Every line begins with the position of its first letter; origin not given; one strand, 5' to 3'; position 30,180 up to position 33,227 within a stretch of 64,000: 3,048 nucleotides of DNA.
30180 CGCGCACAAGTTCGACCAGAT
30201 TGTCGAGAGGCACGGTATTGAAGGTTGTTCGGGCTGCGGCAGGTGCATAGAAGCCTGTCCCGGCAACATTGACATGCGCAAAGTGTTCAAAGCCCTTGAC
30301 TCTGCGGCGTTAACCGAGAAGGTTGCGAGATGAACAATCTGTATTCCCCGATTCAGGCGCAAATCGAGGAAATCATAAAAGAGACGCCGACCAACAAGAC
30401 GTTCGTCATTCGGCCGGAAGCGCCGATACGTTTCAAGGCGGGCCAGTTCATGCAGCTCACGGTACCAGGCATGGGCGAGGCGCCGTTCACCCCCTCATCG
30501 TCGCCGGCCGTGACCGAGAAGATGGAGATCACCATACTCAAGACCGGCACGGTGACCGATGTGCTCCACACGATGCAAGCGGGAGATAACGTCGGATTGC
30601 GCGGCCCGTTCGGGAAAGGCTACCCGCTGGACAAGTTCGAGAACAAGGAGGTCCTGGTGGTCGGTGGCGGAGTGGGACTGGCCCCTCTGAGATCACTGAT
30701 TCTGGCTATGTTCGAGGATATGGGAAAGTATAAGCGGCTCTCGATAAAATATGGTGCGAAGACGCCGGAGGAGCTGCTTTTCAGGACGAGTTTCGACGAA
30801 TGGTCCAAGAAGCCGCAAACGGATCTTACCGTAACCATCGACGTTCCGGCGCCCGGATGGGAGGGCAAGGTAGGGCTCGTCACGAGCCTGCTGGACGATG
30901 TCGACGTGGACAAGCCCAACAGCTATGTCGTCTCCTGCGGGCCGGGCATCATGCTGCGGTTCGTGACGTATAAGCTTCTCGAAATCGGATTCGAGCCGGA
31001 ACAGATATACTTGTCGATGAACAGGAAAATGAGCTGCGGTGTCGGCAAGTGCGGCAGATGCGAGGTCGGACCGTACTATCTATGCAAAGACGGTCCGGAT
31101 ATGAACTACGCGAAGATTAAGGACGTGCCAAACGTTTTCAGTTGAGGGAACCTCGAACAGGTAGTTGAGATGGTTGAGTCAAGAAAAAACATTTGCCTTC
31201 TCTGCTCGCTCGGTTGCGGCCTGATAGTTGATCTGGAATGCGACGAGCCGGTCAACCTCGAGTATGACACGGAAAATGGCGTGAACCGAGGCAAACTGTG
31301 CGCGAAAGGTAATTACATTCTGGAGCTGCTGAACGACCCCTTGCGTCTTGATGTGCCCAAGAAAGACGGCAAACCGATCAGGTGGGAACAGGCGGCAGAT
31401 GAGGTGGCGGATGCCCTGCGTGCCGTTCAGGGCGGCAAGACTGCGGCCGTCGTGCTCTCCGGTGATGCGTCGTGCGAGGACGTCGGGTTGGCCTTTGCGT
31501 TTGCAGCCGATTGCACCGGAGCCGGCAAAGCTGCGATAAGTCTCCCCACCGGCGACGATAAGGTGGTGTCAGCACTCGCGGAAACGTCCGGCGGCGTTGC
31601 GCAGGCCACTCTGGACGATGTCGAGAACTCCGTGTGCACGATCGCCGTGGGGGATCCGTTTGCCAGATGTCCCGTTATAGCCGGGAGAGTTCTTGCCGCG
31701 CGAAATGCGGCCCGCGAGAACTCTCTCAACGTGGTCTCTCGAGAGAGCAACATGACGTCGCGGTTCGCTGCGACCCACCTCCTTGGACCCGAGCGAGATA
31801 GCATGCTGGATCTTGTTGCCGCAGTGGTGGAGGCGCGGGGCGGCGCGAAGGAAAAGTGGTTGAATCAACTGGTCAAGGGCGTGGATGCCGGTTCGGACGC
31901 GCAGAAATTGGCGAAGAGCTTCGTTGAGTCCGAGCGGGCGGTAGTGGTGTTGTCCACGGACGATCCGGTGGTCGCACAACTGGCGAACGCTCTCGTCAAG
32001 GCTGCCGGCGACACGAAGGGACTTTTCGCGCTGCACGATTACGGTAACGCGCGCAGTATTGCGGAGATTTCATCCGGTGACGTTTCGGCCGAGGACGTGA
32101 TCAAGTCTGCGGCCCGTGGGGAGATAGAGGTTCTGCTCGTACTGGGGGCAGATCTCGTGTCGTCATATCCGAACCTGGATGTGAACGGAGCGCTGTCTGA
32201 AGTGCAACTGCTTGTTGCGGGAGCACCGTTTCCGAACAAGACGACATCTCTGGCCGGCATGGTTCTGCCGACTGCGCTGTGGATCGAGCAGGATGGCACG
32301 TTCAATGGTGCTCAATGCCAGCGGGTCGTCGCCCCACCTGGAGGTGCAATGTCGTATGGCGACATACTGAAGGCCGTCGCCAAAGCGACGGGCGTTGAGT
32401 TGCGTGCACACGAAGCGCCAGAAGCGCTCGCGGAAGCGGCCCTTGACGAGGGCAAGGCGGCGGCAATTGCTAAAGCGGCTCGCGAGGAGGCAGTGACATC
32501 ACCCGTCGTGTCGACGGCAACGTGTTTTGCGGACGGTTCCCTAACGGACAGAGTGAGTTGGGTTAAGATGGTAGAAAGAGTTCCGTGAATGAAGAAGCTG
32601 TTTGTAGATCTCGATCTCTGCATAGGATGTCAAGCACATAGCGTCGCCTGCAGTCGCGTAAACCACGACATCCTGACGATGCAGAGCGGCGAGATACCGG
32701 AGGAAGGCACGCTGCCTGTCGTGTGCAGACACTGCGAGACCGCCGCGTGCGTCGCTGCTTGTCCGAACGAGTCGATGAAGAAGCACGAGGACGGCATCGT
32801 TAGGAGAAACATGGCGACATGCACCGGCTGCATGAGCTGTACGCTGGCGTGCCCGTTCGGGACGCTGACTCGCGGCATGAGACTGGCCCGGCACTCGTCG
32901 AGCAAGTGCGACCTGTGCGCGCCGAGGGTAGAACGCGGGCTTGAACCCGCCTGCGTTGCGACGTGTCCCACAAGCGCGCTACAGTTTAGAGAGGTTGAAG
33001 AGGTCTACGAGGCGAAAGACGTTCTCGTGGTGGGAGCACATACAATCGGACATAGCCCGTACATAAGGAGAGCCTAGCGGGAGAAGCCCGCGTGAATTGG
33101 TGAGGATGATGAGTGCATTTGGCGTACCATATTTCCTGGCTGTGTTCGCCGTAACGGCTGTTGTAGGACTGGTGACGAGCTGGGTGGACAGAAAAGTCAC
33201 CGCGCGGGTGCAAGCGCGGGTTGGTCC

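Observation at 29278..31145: Sulfhydrogenase beta/gamma-like (AsrA/AsrB-like) pair placed in front of a membrane-bound hydrogenase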

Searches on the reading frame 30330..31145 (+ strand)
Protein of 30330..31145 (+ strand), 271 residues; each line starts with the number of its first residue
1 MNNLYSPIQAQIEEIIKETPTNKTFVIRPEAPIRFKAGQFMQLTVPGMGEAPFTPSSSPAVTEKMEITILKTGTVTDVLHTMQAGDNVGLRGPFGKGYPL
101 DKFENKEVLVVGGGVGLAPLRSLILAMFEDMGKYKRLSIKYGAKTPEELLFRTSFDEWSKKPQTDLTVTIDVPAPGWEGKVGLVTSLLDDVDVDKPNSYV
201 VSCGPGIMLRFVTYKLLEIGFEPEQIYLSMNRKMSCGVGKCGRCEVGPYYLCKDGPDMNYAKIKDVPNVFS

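Call 3: search_protein_families(library=pfam, proteins=[window:30330-31145:+])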
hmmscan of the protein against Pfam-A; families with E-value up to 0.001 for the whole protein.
window:30330-31145:+ (271 aa): 3 families
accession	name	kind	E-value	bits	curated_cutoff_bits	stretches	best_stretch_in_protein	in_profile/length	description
PF00175.26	NAD_binding_1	-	1.3e-13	52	22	1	111-212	2-107/109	Oxidoreductase NAD-binding domain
PF10418.14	DHODB_Fe-S_bind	-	1.4e-06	28.4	23.9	1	231-263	1-40/41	Iron-sulfur cluster binding domain of dihydroorotate dehydrogenase B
PF00970.30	FAD_binding_6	-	3.6e-06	27.7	21.1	1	27-96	22-96/99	Oxidoreductase FAD-binding domain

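Call 4: search_protein_families(library=ncbifam, proteins=[window:30330-31145:+])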
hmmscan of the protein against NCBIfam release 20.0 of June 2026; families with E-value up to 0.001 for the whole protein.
window:30330-31145:+ (271 aa): 26 families (the best 25 are shown)
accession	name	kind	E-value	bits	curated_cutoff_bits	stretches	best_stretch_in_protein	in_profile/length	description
TIGR02911.1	sulfite_red_B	equivalog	5.8e-66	222.2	288.6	1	3-265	1-258/261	anaerobic sulfite reductase subunit AsrB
NF006220.0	PRK08345.1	subfamily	1.1e-61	208.7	395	1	3-264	6-288/294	cytochrome-c3 hydrogenase subunit gamma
NF040830.1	sulfhyd_ShyC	equivalog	3.2e-52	177.5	600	1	3-261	2-279/288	NAD(P)-dependent hydrogenase/sulfhydrogenase 2 subunit gamma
NF040835.1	sulfhyd_HydG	equivalog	2.1e-51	174.9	650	1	3-269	13-290/292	NADPH-dependent hydrogenase/sulfhydrogenase 1 subunit gamma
NF000796.0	PRK00054.1-1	equivalog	2e-49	168.2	224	1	7-264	3-236/254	dihydroorotate dehydrogenase electron transfer subunit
NF000798.0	PRK00054.1-3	equivalog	1.7e-23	83.6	219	1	24-258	20-237/244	dihydroorotate dehydrogenase electron transfer subunit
NF000799.0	PRK00054.1-4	equivalog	2.7e-23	82.4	314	1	37-245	35-230/258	dihydroorotate dehydrogenase electron transfer subunit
NF009414.0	PRK12778.1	equivalog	2.2e-21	75.8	1103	1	17-262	7-247/752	bifunctional dihydroorotate dehydrogenase B NAD binding subunit/NADPH-dependent glutamate synthase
NF004862.0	PRK06222.1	subfamily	4.8e-21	75.5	220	1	29-262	22-247/281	sulfide/dihydroorotate dehydrogenase-like FAD/NAD-binding protein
NF045803.1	MethMoxFADbindMmoC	equivalog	1.6e-20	73.2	500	1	31-228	136-337/343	aromatic/alkene monooxygenase hydroxylase FAD-binding subunit MmoC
NF058606.1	GlBtMonoRdsGbcB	equivalog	1.7e-20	73.2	500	1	12-224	18-240/362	glycine betaine monooxygenase reductase subunit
NF000797.0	PRK00054.1-2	equivalog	6.8e-20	71.4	270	1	25-247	32-241/267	dihydroorotate dehydrogenase electron transfer subunit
TIGR01941.1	nqrF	equivalog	1.1e-19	70.7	295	1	69-228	236-400/405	NADH:ubiquinone reductase (Na(+)-transporting) subunit F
NF040810.1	BenC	equivalog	1.2e-19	70.7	430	1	8-227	105-326/333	benzoate 1,2-dioxygenase electron transfer component BenC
NF005963.0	PRK08051.1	equivalog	2.8e-17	62.8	230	1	8-227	4-226/233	NAD(P)H-flavin reductase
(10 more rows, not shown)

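Call 28: search_solved_structures(query=window:30330-31145:+, max_evalue=0.001, show_alignments=3)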
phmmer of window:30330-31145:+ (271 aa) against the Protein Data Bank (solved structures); distinct sequences matched with E-value up to 0.001: 68 (the best 60 are shown).
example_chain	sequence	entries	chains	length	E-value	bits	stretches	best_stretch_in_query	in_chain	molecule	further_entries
9nez_C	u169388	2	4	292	4.8e-51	177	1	3-269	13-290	Sulfhydrogenase 1 subunit gamma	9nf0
5ksw_B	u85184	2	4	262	7e-18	68.3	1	37-245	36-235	Dihydroorotate dehydrogenase B (NAD(+)), electron transfer subunit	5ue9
2r6h_A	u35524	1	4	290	1.7e-16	63.8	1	70-222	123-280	NADH:ubiquinone oxidoreductase, Na translocating, F subunit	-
4ylf_A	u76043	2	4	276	2.7e-16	63.1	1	27-259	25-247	Dihydroorotate dehydrogenase B (NAD(+)), electron transfer subunit homolog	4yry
1ep1_B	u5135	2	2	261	3.7e-16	62.6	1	37-245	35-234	DIHYDROOROTATE DEHYDROGENASE B (PYRK SUBUNIT)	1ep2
1ep3_B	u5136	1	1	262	3.8e-16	62.6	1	37-245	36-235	DIHYDROOROTATE DEHYDROGENASE B (PYRK SUBUNIT)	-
7qty_A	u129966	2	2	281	2e-15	60.2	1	71-228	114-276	Na(+)-translocating NADH-quinone reductase subunit F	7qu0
2eix_A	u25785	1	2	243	1.2e-14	57.7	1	26-228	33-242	NADH-cytochrome b5 reductase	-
1tvc_A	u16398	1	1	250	3.1e-14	56.3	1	32-228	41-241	METHANE MONOOXYGENASE COMPONENT C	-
7qu3_A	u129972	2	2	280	3.6e-14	56.1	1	72-228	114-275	Na(+)-translocating NADH-quinone reductase subunit F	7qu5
8ad3_A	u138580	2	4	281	1.1e-13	54.5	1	73-228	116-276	Na(+)-translocating NADH-quinone reductase subunit F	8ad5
4u9u_A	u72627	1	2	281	1.2e-13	54.5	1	73-228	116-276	Na(+)-translocating NADH-quinone reductase subunit F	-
8ad4_A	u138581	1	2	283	1.2e-13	54.4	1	73-228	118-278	Na(+)-translocating NADH-quinone reductase subunit F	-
4uaj_A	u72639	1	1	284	1.2e-13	54.4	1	73-228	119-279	Na(+)-translocating NADH-quinone reductase subunit F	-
8a1t_F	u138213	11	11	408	4.9e-13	52.4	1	73-228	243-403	Na(+)-translocating NADH-quinone reductase subunit F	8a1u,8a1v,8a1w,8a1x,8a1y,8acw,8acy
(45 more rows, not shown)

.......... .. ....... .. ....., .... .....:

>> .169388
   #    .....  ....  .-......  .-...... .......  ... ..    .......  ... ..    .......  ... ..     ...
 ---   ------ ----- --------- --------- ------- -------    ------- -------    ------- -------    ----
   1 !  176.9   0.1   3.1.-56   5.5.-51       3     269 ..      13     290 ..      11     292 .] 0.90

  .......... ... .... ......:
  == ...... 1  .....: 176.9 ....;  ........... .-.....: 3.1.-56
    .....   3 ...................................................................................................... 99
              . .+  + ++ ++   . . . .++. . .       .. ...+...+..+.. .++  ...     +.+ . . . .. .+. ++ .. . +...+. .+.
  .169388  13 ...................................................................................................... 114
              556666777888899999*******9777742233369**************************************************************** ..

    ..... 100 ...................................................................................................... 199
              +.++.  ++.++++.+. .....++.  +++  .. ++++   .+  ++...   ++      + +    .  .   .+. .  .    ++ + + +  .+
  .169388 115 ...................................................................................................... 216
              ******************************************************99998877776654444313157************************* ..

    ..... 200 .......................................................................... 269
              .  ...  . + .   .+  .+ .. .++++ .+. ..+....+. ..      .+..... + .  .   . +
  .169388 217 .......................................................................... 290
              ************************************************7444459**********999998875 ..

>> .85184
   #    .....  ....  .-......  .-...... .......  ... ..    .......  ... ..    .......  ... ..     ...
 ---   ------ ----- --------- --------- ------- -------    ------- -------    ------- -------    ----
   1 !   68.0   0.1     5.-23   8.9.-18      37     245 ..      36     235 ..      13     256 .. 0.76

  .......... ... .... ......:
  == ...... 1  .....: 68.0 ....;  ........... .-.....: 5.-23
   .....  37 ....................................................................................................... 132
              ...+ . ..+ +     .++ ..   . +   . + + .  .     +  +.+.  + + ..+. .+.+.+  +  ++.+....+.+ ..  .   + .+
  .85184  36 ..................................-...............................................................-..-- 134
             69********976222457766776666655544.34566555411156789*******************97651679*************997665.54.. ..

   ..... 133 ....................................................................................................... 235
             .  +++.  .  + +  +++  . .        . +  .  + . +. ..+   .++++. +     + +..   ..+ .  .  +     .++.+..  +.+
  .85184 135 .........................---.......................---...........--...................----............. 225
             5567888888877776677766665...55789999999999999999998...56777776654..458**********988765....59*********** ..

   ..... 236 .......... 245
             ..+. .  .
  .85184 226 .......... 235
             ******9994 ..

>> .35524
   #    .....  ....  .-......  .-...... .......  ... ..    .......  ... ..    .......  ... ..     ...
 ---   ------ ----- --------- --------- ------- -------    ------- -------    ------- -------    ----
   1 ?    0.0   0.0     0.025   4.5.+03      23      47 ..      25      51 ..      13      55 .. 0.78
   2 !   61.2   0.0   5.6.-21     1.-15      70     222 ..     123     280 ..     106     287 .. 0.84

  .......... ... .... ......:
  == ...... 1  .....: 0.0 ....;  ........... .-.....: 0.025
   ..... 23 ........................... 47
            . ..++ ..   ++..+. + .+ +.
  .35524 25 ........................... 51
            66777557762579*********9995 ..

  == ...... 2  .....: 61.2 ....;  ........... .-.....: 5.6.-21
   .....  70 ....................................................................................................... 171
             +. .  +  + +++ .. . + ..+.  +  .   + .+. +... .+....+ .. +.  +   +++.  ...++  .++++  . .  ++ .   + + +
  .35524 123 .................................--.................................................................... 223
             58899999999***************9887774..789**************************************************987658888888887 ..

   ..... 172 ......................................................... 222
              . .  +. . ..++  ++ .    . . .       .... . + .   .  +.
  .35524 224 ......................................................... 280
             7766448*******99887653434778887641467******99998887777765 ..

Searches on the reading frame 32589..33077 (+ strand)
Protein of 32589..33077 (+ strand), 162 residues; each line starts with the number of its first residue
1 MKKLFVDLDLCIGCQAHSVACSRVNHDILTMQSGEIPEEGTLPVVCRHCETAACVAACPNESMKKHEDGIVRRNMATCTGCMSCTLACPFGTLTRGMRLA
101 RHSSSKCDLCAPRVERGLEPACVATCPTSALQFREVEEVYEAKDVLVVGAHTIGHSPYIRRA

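Call 3: search_protein_families(library=pfam, proteins=[window:32589-33077:+])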
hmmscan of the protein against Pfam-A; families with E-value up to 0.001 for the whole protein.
window:32589-33077:+ (162 aa): 10 families
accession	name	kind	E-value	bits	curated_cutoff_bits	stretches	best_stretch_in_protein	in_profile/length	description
PF13247.11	Fer4_11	-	5.2e-20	71.9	26.2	1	42-135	6-99/100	4Fe-4S dicluster domain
PF12838.12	Fer4_7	-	6.4e-11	43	27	1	46-91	2-51/52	4Fe-4S dicluster domain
PF13237.11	Fer4_10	-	9.6e-09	35.5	25.5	2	45-89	8-53/53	4Fe-4S dicluster domain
PF12837.12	Fer4_6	-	6.3e-08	32.6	25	1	70-91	1-22/24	4Fe-4S binding domain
PF00037.32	Fer4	-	1.1e-07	31.9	21.1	1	74-93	4-23/24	4Fe-4S binding domain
PF13187.11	Fer4_9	-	4.2e-06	27.1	27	1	46-90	2-49/52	4Fe-4S dicluster domain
PF12797.12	Fer4_2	-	1.2e-05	25.4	24.5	1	71-90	3-22/22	4Fe-4S binding domain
PF12800.12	Fer4_4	-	9.8e-05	22.8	24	0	76-91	2-17/17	4Fe-4S binding domain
PF14697.11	Fer4_21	-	0.00016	22.2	35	0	46-90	8-53/59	4Fe-4S dicluster domain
PF12798.12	Fer4_3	-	0.00057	21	27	0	78-91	1-14/15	4Fe-4S binding domain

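Call 4: search_protein_families(library=ncbifam, proteins=[window:32589-33077:+])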
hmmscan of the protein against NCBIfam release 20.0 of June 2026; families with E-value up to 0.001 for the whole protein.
window:32589-33077:+ (162 aa): 31 families (the best 25 are shown)
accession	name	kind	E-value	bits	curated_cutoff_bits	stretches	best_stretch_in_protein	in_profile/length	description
TIGR02951.1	DMSO_dmsB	equivalog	3.8e-27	95.3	214.1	1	42-139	60-156/161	DMSO/selenate family reductase complex B subunit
NF008134.0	PRK10882.1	equivalog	1.5e-22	80.1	263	1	46-146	113-219/329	hydrogenase 2 operon protein HybA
TIGR01582.1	FDH-beta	equivalog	1.1e-21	77.2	334.7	1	46-144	93-190/283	formate dehydrogenase subunit beta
NF041715.1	arsenate_red_ArrB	equivalog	7.9e-21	74.7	450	2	4-94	5-105/233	arsenate respiratory reductase iron-sulfur subunit ArrB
NF045715.1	sulf_resp_HmcB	equivalog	3.6e-20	72.3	420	1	45-140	106-202/307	sulfate respiration complex iron-sulfur protein HmcB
NF009408.0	PRK12769.1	equivalog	4.2e-20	71.4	1003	1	7-136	8-147/659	formate-dependent uric acid utilization protein AegA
TIGR03478.1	DMSO_red_II_bet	subfamily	1.6e-19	70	480.7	1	42-131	127-215/321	DMSO reductase family type II enzyme, iron-sulfur subunit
NF038355.1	FDH3_beta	equivalog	4.6e-19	69.1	240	1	3-111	4-122/180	formate dehydrogenase FDH3 subunit beta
NF045797.1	DsrO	equivalog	6.1e-19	68.4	200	1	38-129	95-196/235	sulfate reduction electron transfer complex DsrMKJOP subunit DsrO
TIGR03149.1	cyt_nit_nrfC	equivalog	1.5e-18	67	377.6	1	7-138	44-186/225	cytochrome c nitrite reductase Fe-S protein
NF011569.0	PRK14993.1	equivalog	2.3e-18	66.5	416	1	4-130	46-182/244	tetrathionate reductase subunit TtrB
NF009451.0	PRK12809.1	equivalog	4.8e-16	58.2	1154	1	7-135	8-138/639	formate-dependent uric acid utilization protein YgfT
NF042979.1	EthbenzDh_ebdB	equivalog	5.3e-16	58.4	740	1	44-135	151-241/354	ethylbenzene dehydrogenase subunit beta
NF045766.1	PhenlGlyoxDHPadI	equivalog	1.7e-15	56.8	700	1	8-142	11-144/443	NADH-dependent phenylglyoxylate dehydrogenase subunit beta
TIGR01660.1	narH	equivalog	1.4e-14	53.4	524.05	1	42-127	179-263/492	nitrate reductase subunit beta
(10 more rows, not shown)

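Call 66: search_solved_structures(query=window:32589-33077:+, max_evalue=1e-8)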
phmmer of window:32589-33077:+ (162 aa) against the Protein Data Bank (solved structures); distinct sequences matched with E-value up to 1e-8: 19.
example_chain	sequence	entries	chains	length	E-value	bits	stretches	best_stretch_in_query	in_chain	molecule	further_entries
4ydd_B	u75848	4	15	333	3e-21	79.3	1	33-140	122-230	DMSO reductase family type II enzyme, iron-sulfur subunit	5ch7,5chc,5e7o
2vpw_B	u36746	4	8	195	6.9e-19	71.6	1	4-138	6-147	NRFC PROTEIN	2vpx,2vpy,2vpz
6cz7_B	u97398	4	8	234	1.7e-18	70.3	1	4-94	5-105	4Fe-4S ferredoxin, iron-sulfur binding domain protein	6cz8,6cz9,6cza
1kqf_B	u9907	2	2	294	2e-18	70.1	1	45-147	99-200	FORMATE DEHYDROGENASE, NITRATE-INDUCIBLE, IRON-SULFUR SUBUNIT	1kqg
2ivf_B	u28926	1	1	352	5.5e-17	65.4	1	43-136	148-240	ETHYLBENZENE DEHYDROGENASE BETA-SUBUNIT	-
7qv7_A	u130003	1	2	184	8.7e-17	64.7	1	6-95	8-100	Hydrogen dependent carbon dioxide reductase subunit HycB3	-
7z0s_B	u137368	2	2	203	6.8e-15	58.6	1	5-94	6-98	Formate hydrogenlyase subunit 2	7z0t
9vap_B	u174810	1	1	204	7.7e-15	58.4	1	29-111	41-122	4Fe-4S dicluster domain-containing protein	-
1q16_B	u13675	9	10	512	1.4e-14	57.5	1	42-127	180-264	Respiratory nitrate reductase 1 beta chain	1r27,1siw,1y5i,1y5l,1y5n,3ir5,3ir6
7qv7_B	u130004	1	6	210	2e-14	57.1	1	11-93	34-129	Hydrogen dependent carbon dioxide reductase subunit HycB4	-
1y4z_B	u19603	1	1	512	6.3e-14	55.5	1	42-127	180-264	Respiratory nitrate reductase 1 beta chain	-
3egw_B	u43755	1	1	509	9.3e-14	54.9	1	42-127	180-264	Respiratory nitrate reductase 1 beta chain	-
9mqx_E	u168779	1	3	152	9.5e-13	51.6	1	3-137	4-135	Fe-S-cluster-containing hydrogenase subunit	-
1h0h_B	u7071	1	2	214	5.5e-12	49.1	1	42-139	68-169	FORMATE DEHYDROGENASE SUBUNIT BETA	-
8c0z_C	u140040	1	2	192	6.4e-12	48.9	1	2-135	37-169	Iron-sulfur cluster-binding protein potential subunit of aldehyde oxidoreductase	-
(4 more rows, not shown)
